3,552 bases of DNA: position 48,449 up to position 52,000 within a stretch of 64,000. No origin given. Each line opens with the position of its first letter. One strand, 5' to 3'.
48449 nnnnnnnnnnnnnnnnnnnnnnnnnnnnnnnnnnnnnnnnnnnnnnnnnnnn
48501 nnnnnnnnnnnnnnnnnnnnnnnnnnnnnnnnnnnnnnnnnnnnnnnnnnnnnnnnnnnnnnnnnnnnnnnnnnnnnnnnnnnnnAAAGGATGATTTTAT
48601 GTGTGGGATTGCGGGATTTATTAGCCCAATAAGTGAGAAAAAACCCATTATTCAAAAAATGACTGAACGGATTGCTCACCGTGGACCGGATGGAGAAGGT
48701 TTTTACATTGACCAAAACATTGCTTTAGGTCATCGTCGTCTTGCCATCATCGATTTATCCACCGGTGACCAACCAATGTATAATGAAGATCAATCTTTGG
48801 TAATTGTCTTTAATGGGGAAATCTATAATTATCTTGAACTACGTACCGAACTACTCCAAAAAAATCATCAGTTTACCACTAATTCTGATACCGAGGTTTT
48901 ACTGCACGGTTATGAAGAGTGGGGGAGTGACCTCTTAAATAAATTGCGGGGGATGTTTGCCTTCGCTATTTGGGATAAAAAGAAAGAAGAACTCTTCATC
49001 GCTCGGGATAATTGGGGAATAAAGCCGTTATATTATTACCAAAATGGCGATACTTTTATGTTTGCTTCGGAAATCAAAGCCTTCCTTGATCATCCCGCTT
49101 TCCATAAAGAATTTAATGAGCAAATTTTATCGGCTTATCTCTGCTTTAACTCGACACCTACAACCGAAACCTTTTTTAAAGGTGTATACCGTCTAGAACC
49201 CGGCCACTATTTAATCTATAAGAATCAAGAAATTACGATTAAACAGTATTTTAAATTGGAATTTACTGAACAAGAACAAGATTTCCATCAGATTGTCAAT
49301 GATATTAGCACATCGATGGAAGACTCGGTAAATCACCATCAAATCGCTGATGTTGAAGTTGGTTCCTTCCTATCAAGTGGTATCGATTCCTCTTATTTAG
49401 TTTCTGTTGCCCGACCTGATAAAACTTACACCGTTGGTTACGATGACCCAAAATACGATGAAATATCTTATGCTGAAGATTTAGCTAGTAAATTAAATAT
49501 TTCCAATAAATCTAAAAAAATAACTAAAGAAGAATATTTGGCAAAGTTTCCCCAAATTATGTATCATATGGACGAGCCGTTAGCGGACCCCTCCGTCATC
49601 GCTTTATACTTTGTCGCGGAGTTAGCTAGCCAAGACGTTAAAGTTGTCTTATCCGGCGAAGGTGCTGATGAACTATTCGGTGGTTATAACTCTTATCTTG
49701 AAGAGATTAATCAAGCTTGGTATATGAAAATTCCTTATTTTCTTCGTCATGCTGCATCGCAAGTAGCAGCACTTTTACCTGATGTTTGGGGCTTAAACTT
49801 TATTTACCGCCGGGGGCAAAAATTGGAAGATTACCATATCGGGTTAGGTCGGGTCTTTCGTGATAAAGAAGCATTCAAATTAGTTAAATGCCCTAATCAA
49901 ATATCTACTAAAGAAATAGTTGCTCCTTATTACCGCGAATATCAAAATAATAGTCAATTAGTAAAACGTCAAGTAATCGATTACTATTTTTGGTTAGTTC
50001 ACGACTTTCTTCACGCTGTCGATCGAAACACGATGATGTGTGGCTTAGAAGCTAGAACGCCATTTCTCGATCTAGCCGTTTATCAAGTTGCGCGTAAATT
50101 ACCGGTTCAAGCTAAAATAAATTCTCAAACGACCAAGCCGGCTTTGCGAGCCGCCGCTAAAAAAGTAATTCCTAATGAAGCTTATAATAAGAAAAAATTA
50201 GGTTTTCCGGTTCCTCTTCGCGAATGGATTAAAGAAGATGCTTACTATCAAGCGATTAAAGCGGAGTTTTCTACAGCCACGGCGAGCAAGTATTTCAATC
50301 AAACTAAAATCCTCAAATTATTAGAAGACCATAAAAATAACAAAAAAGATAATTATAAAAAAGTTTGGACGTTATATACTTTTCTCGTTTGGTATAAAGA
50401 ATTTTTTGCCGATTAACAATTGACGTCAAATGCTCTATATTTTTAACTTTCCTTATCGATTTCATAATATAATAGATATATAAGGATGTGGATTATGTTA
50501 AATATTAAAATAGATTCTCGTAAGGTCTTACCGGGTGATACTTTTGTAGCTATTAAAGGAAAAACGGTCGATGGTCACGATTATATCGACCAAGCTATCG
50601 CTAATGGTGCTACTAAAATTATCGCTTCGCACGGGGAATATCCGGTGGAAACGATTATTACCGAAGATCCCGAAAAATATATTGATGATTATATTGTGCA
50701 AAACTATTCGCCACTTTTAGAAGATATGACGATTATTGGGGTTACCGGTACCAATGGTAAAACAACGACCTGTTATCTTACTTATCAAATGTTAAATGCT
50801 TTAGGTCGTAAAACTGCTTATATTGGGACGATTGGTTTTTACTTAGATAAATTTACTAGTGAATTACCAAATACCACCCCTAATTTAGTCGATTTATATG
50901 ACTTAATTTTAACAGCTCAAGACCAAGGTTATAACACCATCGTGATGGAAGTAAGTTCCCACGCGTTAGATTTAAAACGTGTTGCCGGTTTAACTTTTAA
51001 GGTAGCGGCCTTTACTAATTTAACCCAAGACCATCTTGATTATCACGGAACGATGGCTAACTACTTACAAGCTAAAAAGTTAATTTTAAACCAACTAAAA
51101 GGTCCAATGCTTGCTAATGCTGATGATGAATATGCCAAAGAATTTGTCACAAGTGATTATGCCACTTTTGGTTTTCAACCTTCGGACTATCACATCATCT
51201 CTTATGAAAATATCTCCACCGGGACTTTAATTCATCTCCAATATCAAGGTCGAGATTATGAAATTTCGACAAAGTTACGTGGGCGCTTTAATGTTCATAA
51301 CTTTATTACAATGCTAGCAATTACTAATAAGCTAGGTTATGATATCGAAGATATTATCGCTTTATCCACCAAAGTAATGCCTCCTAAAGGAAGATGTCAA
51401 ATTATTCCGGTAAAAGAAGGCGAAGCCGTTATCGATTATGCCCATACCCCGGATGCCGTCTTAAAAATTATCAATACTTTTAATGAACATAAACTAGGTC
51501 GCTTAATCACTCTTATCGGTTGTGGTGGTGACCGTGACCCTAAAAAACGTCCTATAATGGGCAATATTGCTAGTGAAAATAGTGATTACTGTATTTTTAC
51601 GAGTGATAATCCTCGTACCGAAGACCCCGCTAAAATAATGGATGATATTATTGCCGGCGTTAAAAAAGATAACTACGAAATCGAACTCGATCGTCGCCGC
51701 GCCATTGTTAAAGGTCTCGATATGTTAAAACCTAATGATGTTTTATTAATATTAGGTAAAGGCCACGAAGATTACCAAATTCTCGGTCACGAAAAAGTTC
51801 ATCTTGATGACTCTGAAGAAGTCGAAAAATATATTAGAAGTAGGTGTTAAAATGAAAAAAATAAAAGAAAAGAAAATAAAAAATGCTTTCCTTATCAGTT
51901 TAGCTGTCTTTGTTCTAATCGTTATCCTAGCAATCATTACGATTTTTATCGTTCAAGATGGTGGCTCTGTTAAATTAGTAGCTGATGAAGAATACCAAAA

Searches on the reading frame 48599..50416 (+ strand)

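Call 23: search_protein_families(library=pfam, proteins=[window:48599-50416:+], max_evalue=0.00001)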
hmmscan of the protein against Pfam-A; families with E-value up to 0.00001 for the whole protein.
window:48599-50416:+ (605 aa): 3 families
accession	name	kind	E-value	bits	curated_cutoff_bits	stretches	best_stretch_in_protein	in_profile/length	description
PF00733.27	Asn_synthase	-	8.2e-80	269.5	21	1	239-599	5-353/354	Asparagine synthase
PF13537.11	GATase_7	-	2.2e-52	176.7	25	1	45-163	1-122/123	Glutamine amidotransferase domain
PF13522.11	GATase_6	-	1.3e-48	164.7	27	1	30-158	1-130/130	Glutamine amidotransferase domain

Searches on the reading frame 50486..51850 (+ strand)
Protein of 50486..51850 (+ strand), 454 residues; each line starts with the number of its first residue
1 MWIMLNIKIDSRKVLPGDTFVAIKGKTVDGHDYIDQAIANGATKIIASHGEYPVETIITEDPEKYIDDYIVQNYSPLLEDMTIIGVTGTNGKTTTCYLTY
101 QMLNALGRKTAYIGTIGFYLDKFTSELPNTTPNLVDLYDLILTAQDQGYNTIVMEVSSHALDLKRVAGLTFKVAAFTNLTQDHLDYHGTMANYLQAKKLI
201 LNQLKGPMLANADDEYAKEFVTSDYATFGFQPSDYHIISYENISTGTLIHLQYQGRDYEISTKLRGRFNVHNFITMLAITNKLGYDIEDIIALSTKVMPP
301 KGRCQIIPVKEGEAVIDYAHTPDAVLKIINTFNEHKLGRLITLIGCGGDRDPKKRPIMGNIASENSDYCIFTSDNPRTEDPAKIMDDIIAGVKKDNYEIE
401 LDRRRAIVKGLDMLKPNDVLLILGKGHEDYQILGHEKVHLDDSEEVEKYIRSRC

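Call 23: search_protein_families(library=pfam, proteins=[window:50486-51850:+], max_evalue=0.00001)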
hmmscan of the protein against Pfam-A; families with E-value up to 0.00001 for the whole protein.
window:50486-51850:+ (454 aa): 3 families
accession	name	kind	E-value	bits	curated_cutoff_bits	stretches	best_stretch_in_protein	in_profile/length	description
PF08245.18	Mur_ligase_M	-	1.4e-47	162.7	24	1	86-278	1-198/200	Mur ligase middle domain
PF02875.26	Mur_ligase_C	-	3e-27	96.4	28.4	1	302-426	1-127/127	Mur ligase, glutamate ligase domain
PF01225.30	Mur_ligase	-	4.2e-11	43.5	21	1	6-51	4-54/95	Mur ligase family, catalytic domain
